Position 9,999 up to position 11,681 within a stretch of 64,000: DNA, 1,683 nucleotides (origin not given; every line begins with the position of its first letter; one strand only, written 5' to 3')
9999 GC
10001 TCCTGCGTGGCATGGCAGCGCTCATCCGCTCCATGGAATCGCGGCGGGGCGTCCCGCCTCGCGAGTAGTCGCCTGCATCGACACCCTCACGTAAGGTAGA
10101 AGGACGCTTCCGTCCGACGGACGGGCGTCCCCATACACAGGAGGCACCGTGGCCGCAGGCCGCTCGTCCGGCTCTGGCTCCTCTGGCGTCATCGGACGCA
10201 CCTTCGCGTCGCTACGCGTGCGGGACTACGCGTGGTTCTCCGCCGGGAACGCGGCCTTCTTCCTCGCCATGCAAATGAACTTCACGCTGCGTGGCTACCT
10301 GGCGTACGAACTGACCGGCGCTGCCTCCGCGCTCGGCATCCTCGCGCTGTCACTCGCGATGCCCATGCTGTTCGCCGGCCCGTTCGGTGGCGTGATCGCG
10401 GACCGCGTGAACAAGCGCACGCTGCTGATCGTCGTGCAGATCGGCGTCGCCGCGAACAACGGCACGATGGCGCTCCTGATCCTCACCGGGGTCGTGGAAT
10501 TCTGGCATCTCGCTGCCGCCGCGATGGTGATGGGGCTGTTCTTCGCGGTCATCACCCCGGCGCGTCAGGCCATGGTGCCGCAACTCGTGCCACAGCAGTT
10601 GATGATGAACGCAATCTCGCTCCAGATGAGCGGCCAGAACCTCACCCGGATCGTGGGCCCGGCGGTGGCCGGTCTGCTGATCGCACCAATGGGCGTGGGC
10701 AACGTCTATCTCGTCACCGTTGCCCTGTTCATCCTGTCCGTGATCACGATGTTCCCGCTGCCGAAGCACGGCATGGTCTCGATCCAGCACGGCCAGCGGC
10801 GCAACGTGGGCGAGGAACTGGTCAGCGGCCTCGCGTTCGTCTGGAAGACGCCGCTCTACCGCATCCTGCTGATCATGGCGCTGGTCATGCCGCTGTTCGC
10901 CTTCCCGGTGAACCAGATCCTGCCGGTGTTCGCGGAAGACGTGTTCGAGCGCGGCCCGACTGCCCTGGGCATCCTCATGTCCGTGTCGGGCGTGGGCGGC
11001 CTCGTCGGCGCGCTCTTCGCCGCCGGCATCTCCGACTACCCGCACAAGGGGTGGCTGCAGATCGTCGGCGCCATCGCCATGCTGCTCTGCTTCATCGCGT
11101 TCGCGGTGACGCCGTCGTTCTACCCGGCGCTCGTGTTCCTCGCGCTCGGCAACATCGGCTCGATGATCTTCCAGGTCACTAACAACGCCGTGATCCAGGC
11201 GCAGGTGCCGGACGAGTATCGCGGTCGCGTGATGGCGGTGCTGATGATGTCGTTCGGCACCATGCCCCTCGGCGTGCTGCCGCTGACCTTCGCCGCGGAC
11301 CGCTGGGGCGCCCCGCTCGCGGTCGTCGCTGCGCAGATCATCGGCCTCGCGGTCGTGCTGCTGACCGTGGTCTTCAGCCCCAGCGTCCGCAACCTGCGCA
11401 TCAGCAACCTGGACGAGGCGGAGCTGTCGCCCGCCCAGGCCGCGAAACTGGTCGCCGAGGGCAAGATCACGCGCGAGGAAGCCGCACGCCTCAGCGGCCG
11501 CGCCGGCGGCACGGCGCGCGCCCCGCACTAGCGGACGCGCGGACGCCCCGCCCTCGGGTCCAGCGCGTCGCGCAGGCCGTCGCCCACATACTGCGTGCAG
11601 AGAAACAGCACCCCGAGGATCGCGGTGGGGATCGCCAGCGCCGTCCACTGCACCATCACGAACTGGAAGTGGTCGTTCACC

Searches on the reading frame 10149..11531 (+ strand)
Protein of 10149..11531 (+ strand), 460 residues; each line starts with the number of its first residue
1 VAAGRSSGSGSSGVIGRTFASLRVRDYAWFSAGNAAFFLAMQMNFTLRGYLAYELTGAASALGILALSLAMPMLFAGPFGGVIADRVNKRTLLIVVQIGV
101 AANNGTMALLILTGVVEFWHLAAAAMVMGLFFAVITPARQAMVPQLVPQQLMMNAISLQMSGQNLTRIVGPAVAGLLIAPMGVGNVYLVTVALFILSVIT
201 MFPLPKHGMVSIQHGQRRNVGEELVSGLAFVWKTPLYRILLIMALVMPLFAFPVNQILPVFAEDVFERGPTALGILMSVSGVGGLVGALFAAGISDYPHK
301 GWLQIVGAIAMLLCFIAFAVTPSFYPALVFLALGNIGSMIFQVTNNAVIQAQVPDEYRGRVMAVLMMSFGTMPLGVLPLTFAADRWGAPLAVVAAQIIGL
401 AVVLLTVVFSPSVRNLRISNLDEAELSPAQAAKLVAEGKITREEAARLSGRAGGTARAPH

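Call 62: search_protein_families(library=pfam, proteins=[window:10149-11531:+], max_evalue=0.00001)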
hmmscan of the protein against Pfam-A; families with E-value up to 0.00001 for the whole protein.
window:10149-11531:+ (460 aa): 2 families
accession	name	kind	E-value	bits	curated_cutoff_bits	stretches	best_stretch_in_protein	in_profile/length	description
PF05977.19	MFS_3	-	1.1e-38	133.5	27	1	48-409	33-393/524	Transmembrane secretion effector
PF07690.21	MFS_1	-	3.2e-33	115.6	33.4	1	33-370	4-340/347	Major Facilitator Superfamily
